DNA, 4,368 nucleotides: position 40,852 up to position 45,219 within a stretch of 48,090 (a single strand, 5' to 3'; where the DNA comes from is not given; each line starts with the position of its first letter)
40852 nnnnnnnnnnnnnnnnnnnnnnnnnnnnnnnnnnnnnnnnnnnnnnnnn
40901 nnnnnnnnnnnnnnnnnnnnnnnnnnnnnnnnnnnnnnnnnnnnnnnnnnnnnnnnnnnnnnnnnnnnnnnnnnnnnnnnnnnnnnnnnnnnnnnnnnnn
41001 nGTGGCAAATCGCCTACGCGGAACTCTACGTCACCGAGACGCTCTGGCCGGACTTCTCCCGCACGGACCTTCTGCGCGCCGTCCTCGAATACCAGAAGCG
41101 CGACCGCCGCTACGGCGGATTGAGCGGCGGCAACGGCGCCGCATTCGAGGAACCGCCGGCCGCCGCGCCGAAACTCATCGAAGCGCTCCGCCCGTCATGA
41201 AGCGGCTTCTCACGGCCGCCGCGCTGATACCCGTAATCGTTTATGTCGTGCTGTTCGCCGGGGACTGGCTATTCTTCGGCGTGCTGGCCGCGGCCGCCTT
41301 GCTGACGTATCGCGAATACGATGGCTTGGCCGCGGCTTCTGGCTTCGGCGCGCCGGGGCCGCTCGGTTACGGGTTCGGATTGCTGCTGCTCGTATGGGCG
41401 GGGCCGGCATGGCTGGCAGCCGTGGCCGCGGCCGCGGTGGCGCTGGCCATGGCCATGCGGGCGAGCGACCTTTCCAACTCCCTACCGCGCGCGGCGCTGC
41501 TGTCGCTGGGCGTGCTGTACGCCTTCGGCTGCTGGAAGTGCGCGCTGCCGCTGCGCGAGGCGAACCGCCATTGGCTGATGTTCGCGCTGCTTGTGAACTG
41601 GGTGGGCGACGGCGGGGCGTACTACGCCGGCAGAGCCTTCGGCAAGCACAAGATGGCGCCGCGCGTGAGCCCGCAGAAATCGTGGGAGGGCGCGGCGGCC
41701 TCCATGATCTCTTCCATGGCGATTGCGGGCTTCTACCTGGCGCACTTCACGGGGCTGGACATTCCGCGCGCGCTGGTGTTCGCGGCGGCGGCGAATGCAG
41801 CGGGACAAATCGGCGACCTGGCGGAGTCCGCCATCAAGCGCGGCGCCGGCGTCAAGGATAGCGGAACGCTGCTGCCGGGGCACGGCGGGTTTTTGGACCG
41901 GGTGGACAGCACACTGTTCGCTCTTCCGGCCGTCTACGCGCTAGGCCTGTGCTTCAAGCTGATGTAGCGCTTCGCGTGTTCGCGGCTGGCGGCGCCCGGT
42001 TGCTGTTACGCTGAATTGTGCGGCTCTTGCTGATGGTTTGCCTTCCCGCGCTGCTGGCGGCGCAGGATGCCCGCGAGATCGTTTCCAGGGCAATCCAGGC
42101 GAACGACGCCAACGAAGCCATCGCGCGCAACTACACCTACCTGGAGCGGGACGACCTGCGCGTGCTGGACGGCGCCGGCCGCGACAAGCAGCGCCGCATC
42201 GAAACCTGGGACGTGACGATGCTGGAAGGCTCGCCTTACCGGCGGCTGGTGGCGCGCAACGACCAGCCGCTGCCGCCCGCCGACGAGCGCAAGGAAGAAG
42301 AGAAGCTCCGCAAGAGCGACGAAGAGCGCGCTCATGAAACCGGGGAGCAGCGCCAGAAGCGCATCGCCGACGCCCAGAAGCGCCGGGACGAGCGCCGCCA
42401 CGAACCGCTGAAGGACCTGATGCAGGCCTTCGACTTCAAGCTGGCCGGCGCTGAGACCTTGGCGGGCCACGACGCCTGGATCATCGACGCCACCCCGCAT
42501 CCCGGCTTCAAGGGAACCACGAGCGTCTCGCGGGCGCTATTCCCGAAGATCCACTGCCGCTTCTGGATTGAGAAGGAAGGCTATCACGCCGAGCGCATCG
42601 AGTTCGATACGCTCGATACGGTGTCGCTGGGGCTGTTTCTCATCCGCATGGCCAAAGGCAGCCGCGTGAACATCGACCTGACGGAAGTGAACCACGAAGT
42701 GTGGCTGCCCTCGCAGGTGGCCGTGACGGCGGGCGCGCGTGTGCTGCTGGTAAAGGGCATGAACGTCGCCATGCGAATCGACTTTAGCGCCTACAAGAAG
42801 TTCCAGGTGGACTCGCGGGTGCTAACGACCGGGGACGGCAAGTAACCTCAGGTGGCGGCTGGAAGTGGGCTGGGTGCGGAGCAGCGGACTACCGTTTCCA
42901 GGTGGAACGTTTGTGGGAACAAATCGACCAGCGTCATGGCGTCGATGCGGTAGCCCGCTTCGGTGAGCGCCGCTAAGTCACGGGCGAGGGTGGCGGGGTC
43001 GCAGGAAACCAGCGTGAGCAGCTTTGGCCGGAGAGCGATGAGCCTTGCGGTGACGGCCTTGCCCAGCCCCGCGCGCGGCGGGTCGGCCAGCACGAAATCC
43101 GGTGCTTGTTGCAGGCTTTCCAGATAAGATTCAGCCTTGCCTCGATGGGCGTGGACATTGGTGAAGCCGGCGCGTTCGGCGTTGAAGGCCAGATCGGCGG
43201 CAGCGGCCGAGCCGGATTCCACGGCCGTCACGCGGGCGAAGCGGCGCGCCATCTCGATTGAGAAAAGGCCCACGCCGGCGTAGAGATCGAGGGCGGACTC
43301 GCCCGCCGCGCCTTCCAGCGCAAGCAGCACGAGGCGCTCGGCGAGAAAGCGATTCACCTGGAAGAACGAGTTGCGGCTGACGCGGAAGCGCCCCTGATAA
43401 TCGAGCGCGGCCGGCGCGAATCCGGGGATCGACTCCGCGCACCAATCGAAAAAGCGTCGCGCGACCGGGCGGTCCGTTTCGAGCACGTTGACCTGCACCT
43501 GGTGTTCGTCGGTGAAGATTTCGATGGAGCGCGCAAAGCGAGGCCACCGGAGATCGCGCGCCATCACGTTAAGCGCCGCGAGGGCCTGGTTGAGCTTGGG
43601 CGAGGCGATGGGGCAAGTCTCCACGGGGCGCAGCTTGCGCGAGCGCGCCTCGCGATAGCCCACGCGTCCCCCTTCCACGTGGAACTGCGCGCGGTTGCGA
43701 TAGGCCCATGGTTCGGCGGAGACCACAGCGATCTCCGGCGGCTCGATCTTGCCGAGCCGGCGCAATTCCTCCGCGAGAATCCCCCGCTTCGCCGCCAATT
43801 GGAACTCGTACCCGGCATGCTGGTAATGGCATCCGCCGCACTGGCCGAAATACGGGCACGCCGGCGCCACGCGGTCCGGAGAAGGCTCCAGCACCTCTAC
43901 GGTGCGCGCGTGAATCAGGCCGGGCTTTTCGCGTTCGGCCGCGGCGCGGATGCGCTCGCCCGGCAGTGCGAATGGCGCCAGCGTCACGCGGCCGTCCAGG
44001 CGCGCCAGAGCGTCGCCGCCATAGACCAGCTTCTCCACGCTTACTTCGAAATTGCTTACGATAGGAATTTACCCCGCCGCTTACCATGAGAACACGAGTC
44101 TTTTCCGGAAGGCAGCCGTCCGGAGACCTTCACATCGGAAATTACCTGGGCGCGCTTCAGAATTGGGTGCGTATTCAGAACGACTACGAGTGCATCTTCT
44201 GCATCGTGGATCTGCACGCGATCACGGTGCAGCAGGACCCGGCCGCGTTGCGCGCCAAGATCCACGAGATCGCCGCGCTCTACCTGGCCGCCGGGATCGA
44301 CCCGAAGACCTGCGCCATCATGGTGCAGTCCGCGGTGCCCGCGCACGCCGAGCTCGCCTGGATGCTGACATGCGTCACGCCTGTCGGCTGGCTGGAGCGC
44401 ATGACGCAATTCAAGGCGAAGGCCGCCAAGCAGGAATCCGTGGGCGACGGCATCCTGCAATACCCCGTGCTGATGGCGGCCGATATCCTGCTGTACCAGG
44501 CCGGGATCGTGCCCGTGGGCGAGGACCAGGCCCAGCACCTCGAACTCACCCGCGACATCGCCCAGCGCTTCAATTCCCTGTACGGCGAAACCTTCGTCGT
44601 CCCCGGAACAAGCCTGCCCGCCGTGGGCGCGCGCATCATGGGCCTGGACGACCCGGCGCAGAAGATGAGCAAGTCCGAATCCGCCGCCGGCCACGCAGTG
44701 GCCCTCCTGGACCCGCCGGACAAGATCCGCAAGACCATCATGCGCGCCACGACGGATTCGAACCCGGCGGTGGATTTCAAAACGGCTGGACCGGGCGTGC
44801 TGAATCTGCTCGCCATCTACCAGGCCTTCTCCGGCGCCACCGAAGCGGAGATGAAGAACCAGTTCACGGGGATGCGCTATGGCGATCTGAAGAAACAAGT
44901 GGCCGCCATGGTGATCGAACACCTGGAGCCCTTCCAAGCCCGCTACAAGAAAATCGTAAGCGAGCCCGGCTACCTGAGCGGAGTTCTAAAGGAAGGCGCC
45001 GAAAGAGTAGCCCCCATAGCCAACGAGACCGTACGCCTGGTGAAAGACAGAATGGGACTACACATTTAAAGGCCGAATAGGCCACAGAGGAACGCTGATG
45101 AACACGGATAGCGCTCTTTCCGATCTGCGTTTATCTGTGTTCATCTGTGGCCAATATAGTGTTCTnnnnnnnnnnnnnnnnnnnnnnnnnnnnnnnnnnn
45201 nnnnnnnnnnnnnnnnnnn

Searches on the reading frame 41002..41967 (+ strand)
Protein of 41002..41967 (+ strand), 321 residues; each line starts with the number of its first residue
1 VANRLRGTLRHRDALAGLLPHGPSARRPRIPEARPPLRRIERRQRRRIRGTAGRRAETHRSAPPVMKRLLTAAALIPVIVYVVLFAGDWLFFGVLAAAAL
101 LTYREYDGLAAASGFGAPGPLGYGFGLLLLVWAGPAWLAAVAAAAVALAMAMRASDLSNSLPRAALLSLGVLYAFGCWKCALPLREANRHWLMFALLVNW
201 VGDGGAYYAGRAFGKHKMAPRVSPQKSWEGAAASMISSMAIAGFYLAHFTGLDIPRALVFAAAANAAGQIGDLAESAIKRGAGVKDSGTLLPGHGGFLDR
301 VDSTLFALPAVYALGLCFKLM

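Call 25: search_protein_families(library=pfam, proteins=[window:41002-41967:+], max_evalue=0.00001)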
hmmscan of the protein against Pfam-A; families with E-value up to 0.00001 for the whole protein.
window:41002-41967:+ (321 aa): 1 family
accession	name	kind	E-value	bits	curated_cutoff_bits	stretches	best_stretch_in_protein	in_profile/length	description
PF01148.25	CTP_transf_1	-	8.3e-51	173.8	24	1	67-316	2-262/264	Cytidylyltransferase family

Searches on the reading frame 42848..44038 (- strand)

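Call 25: search_protein_families(library=pfam, proteins=[window:42848-44038:-], max_evalue=0.00001)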
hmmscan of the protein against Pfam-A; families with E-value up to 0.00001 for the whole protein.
window:42848-44038:- (396 aa): 2 families
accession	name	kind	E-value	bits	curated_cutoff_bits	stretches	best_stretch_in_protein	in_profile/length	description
PF05958.17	tRNA_U5-meth_tr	-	1.3e-22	80.7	23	1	217-384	171-352/357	tRNA (Uracil-5-)-methyltransferase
PF03602.21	Cons_hypoth95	-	2e-07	31.3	24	1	246-323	42-124/182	Conserved hypothetical protein 95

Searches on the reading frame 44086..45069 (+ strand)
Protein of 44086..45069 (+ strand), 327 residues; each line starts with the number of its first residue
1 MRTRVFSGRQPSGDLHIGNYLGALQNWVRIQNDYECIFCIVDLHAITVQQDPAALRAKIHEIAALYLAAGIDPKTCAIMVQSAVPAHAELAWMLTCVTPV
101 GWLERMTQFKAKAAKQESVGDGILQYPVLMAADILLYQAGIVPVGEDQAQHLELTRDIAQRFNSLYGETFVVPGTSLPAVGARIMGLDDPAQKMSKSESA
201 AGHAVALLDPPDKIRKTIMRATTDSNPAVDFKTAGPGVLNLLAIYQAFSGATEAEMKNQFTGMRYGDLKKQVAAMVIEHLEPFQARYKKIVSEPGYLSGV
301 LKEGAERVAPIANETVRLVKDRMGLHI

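Call 25: search_protein_families(library=pfam, proteins=[window:44086-45069:+], max_evalue=0.00001)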
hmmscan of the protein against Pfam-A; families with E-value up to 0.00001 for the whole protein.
window:44086-45069:+ (327 aa): 1 family
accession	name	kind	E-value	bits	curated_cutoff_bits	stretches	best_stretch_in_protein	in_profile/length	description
PF00579.31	tRNA-synt_1b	-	6.9e-72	242.7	21.1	1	3-280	6-291/292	tRNA synthetases class I (W and Y)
